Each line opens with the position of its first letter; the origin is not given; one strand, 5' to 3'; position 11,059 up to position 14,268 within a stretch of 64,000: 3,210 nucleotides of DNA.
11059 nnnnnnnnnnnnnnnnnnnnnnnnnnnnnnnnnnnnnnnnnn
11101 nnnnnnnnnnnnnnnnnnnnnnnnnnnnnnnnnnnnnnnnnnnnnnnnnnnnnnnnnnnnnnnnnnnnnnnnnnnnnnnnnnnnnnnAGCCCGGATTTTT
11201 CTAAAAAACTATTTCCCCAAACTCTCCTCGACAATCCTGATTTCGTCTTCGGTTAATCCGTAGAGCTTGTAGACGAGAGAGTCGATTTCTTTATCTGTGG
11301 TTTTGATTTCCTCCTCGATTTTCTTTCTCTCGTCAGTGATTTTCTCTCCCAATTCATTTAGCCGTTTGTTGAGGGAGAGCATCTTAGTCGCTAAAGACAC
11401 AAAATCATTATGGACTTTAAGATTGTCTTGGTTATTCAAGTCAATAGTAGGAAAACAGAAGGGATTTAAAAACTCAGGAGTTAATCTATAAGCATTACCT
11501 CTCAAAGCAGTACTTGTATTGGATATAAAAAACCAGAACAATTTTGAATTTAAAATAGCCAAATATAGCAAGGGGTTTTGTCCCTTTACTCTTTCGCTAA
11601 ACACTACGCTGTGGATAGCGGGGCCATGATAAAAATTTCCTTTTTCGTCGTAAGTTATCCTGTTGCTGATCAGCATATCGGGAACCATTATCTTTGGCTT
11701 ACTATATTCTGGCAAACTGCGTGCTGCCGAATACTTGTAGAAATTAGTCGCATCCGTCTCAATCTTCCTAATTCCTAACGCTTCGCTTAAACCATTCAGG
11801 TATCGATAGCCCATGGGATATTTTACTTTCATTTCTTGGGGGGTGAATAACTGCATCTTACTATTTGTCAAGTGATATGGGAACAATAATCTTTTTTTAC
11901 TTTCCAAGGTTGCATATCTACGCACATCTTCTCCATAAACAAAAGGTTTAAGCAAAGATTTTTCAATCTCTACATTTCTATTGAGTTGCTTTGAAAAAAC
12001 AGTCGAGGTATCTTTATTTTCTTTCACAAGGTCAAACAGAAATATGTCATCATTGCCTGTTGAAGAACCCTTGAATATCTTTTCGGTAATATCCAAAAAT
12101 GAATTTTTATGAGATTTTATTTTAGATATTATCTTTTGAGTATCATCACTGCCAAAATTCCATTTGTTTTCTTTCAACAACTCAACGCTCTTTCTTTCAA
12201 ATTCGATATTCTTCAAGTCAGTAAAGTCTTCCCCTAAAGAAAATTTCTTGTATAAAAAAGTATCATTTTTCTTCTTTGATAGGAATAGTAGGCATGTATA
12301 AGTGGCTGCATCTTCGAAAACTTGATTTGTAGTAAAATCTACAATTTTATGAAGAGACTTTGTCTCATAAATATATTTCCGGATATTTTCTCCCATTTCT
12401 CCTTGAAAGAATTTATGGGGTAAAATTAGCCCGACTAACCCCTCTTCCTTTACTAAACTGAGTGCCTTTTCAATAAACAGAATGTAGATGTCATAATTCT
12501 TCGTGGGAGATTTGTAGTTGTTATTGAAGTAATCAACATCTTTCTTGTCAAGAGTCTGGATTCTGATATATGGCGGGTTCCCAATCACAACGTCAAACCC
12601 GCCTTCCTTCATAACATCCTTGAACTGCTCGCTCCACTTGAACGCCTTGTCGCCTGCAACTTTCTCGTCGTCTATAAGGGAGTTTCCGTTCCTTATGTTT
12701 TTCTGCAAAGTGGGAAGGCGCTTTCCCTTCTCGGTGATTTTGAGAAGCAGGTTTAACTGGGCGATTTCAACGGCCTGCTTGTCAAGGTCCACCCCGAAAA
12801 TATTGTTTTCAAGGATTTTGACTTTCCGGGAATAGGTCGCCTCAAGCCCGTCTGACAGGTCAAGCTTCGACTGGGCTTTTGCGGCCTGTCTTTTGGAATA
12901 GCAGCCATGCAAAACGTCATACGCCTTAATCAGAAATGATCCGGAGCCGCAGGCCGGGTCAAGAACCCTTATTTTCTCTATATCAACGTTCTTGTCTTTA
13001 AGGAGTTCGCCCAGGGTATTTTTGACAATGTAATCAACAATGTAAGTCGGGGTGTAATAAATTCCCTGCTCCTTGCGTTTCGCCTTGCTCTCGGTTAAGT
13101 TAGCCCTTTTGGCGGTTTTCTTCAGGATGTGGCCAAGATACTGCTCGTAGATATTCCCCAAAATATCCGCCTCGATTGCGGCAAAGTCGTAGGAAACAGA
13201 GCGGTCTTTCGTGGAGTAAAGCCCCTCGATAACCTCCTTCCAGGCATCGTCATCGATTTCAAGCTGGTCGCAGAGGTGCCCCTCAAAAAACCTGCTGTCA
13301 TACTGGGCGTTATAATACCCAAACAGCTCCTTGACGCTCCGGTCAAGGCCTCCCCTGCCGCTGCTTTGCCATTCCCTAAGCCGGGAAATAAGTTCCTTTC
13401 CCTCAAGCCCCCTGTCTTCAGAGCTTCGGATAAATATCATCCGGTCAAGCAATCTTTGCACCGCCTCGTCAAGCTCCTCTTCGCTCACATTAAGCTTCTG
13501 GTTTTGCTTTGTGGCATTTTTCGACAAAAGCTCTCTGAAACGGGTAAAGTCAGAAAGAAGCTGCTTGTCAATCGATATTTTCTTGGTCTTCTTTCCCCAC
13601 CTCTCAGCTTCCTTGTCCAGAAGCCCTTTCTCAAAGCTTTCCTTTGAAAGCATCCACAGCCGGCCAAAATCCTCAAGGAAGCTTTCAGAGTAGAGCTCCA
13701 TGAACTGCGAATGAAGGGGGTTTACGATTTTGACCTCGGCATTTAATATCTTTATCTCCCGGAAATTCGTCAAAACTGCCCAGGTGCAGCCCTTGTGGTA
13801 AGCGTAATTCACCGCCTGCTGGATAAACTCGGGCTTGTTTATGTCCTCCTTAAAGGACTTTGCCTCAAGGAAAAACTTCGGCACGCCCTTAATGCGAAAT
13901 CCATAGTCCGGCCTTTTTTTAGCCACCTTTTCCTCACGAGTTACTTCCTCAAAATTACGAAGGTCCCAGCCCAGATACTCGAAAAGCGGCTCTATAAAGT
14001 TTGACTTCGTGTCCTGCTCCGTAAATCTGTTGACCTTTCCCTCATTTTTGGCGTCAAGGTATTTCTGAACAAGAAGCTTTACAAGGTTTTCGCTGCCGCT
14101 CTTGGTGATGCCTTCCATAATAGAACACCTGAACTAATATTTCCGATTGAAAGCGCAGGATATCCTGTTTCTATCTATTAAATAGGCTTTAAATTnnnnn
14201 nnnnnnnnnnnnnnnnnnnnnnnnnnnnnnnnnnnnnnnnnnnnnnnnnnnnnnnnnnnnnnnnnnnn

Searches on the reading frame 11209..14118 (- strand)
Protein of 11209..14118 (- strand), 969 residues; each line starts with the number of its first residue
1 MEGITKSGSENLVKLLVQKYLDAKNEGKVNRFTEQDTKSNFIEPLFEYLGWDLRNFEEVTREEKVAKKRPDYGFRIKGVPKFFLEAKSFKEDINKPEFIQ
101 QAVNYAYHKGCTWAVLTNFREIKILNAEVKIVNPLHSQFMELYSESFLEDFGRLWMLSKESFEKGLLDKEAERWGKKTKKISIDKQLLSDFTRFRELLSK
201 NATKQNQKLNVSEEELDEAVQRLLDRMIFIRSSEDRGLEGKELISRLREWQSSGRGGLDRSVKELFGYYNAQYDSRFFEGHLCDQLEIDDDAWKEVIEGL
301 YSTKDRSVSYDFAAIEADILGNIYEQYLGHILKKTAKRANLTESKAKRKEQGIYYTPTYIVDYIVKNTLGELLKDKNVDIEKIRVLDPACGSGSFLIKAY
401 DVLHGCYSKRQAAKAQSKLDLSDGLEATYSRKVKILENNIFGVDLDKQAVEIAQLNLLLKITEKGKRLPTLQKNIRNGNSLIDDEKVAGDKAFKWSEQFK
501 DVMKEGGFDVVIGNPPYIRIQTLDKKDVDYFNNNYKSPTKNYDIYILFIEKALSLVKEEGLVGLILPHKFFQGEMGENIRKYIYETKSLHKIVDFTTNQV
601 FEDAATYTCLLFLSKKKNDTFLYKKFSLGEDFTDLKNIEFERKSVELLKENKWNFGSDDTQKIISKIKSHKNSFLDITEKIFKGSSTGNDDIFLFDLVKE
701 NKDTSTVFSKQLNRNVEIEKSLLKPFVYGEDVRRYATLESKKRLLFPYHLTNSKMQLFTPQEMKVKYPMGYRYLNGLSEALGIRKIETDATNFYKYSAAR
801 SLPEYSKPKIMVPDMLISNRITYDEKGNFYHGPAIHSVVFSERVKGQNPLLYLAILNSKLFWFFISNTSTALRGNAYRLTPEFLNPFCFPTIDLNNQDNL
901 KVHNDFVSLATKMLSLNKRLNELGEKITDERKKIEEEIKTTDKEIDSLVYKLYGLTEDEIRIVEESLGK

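Call 40: search_protein_families(library=pfam, proteins=[window:11209-14118:-], max_evalue=0.0001)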
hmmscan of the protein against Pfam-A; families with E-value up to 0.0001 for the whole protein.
window:11209-14118:- (969 aa): 6 families
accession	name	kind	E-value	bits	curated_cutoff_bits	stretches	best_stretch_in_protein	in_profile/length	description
PF07669.17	Eco57I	-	3.4e-48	164.4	25.3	1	438-601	1-171/171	Eco57I restriction-modification methylase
PF02384.22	N6_Mtase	-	1.7e-31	110.1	20.4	1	317-629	3-237/311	N-6 DNA Methylase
PF20473.4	MmeI_Mtase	-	5.6e-17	62.2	27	1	373-588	11-220/259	MmeI, DNA-methyltransferase domain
PF01170.24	UPF0020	-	6.8e-08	32.9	22.3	1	384-457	31-96/197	RMKL-like, methyltransferase domain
PF12950.13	TaqI_C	-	3.7e-07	30.8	26.5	1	779-885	26-114/118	TaqI-like C-terminal specificity domain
PF04313.20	HSDR_N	-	8e-07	29.5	25.1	1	62-126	121-191/198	Type I restriction enzyme R protein N terminus (HSDR_N)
